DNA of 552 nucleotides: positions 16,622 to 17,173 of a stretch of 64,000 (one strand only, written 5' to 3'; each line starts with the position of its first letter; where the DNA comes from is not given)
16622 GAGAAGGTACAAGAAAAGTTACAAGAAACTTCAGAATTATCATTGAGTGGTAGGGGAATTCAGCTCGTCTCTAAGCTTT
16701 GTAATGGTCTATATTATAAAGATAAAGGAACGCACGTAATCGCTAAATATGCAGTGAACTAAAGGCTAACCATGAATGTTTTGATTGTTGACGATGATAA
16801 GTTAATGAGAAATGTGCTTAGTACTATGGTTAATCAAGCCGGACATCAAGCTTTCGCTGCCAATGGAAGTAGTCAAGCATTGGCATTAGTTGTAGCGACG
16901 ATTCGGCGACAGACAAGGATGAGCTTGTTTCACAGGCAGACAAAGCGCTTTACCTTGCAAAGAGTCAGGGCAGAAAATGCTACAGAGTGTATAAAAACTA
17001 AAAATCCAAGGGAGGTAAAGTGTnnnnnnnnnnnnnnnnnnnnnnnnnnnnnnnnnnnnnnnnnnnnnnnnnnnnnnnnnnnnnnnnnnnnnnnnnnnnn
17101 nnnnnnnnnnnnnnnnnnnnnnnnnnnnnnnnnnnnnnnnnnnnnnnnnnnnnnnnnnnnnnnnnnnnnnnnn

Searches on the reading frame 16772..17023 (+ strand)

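Call 4: search_protein_families(library=pfam, proteins=[window:16772-17023:+], max_evalue=0.01)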
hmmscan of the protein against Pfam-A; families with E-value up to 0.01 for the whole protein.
window:16772-17023:+ (84 aa): 1 family
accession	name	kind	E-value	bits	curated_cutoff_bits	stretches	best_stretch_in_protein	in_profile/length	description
PF00072.30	Response_reg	-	0.00018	22.1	30.2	1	3-40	1-38/111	Response regulator receiver domain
